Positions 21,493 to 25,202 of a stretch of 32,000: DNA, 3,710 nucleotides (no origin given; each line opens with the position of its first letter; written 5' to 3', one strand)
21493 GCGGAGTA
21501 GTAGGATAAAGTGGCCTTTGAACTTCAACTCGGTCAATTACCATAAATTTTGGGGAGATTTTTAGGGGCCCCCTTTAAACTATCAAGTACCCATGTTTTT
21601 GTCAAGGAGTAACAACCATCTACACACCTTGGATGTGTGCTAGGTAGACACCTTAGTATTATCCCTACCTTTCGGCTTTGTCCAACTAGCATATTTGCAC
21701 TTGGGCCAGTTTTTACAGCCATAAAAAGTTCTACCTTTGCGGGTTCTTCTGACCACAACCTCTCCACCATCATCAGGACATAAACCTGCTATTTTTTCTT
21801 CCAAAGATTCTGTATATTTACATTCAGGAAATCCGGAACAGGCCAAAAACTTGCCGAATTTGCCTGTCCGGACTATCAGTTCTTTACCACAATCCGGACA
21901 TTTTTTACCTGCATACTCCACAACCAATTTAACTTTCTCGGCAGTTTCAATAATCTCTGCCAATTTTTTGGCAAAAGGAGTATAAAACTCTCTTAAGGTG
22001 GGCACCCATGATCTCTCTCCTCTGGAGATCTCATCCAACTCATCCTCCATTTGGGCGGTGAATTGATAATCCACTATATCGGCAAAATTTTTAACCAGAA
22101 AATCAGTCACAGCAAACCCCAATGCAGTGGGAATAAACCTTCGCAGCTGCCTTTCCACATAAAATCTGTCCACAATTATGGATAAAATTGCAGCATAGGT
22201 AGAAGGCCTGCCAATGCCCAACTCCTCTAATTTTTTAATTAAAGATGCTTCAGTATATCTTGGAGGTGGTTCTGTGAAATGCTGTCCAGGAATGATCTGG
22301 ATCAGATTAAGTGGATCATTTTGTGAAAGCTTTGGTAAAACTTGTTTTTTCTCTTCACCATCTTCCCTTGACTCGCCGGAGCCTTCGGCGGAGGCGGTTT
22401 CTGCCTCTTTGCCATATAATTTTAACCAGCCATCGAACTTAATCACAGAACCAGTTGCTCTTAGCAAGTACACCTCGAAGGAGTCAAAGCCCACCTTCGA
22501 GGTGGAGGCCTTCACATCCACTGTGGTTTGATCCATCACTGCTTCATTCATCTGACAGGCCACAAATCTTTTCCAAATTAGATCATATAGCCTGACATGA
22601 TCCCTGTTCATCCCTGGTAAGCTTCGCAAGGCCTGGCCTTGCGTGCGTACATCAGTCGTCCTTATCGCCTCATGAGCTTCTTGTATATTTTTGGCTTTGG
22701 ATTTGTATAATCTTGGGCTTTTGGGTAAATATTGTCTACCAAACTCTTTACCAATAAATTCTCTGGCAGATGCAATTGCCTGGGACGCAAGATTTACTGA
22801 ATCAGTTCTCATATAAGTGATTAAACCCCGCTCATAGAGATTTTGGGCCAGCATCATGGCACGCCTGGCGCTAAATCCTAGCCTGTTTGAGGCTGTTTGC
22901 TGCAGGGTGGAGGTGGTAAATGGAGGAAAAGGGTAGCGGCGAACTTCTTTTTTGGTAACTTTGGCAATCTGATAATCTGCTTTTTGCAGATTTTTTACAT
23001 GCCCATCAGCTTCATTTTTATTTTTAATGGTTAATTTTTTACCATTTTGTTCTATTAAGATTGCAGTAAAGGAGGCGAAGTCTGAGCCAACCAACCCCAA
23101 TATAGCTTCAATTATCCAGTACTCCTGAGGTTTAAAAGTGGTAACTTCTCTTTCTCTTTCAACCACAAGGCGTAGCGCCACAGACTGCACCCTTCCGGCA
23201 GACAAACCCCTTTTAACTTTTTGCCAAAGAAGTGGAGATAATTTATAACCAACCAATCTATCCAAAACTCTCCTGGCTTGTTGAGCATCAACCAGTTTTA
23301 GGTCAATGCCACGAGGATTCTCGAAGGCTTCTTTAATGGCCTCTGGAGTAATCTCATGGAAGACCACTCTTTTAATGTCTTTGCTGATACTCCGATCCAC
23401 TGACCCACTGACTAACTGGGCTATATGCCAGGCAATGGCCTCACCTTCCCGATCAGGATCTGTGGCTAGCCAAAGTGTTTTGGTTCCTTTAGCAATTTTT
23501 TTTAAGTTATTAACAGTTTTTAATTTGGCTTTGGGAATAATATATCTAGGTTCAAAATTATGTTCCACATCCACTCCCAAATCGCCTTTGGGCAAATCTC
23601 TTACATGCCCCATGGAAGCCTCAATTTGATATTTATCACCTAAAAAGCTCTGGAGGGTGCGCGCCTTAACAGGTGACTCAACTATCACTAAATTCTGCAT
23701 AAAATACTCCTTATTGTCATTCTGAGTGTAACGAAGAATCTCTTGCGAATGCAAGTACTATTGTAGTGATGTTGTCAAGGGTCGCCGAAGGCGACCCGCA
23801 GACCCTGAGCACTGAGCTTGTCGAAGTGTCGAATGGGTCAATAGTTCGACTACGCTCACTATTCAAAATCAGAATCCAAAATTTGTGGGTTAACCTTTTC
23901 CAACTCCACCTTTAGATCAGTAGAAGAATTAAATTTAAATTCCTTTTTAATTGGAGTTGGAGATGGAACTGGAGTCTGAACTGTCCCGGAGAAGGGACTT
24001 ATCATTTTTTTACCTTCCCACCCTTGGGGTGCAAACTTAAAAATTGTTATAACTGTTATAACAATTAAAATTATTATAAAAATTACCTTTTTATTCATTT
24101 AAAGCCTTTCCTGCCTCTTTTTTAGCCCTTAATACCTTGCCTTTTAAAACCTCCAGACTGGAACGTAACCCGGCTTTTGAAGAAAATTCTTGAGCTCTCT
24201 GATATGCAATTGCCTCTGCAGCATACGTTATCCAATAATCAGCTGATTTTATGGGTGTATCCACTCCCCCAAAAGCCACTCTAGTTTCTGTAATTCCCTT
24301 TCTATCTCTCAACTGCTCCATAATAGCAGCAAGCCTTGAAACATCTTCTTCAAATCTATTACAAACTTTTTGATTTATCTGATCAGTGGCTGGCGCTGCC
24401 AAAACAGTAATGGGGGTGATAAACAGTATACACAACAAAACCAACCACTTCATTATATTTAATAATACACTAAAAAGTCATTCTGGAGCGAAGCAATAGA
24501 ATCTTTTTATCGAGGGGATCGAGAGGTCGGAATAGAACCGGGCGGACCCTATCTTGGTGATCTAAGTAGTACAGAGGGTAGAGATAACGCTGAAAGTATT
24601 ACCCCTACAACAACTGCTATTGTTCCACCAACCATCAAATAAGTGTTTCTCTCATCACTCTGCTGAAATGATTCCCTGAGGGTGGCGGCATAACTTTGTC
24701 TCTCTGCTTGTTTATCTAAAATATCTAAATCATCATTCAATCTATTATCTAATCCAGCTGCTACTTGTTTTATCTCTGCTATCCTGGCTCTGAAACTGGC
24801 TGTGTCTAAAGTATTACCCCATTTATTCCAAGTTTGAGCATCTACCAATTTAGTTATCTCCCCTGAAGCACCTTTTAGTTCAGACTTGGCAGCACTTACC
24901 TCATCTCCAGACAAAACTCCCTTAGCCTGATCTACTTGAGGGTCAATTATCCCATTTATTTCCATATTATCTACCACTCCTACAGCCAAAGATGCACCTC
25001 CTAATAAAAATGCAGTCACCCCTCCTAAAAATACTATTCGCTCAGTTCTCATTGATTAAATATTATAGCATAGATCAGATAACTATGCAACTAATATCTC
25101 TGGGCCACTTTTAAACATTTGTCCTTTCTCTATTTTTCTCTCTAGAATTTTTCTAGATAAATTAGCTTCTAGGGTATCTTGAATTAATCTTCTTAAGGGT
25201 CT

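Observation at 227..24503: Dense network of at least two short GC-rich palindromic repeat families (nine or more loci in 32 kb)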

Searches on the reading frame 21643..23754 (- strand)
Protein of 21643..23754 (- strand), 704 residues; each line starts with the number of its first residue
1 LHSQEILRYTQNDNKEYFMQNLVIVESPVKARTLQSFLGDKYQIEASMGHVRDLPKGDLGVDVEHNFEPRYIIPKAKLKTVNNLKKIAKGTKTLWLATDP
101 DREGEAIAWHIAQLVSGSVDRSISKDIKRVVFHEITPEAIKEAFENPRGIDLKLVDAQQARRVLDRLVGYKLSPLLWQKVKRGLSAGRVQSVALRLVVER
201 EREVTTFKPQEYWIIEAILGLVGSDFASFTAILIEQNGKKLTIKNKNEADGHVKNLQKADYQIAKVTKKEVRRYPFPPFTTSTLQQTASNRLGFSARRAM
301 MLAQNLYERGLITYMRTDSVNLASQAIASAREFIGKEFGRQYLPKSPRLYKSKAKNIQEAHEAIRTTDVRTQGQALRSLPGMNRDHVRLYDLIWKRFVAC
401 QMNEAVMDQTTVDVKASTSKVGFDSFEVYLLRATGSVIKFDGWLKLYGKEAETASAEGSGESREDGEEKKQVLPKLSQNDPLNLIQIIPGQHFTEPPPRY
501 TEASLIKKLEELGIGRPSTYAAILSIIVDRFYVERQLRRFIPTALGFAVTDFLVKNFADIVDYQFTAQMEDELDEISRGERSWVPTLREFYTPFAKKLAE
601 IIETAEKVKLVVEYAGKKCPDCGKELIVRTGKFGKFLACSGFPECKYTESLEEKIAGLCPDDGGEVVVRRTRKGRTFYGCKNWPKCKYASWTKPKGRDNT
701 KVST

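Call 18: search_protein_families(library=pfam, proteins=[window:21643-23754:-])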
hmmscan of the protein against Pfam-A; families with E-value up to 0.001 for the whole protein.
window:21643-23754:- (704 aa): 3 families
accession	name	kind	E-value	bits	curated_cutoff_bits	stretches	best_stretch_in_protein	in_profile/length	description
PF01131.25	Topoisom_bac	-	5.8e-127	424.5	35.1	1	151-585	3-408/411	DNA topoisomerase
PF01396.24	Zn_ribbon_Top1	-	7e-28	96.6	32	2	617-653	2-38/39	Topoisomerase DNA binding C4 zinc finger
PF01751.28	Toprim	-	1.3e-21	77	23.1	1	22-135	2-96/96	Toprim domain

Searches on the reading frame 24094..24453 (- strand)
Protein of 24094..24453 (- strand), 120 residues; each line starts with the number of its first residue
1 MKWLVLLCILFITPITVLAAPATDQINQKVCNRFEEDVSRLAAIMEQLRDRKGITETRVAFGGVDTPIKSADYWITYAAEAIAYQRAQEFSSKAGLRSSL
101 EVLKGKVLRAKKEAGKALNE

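Call 18: search_protein_families(library=pfam, proteins=[window:24094-24453:-])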
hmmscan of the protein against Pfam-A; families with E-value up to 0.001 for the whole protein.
window:24094-24453:- (120 aa): 0 families

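Call 69: search_protein_families(library=pfam, proteins=[window:24094-24453:-], max_evalue=1)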
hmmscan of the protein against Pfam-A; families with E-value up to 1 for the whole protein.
window:24094-24453:- (120 aa): 1 family
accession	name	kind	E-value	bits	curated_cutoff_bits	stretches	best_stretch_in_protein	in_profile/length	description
PF09818.15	ABC_ATPase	-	0.16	11.4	23.2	1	23-78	193-247/283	P-loop domain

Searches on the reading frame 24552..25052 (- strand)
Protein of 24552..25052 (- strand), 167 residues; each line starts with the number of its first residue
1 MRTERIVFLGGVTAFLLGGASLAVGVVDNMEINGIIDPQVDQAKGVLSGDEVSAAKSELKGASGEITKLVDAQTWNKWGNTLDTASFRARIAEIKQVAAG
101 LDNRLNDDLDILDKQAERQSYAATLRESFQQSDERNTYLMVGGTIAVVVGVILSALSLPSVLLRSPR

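Call 18: search_protein_families(library=pfam, proteins=[window:24552-25052:-])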
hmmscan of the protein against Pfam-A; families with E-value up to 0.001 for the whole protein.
window:24552-25052:- (167 aa): 0 families

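Call 69: search_protein_families(library=pfam, proteins=[window:24552-25052:-], max_evalue=1)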
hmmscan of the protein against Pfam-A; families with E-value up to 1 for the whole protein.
window:24552-25052:- (167 aa): 2 families
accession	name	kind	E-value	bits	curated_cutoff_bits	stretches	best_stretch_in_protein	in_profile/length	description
PF11381.13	DUF3185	-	0.0085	16.5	25.3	1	121-153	25-58/59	Protein of unknown function (DUF3185)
PF23714.1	Rv3627c_N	-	0.15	12.4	27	1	135-158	8-31/58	Carboxypeptidase Rv3627c-like, N-terminal domain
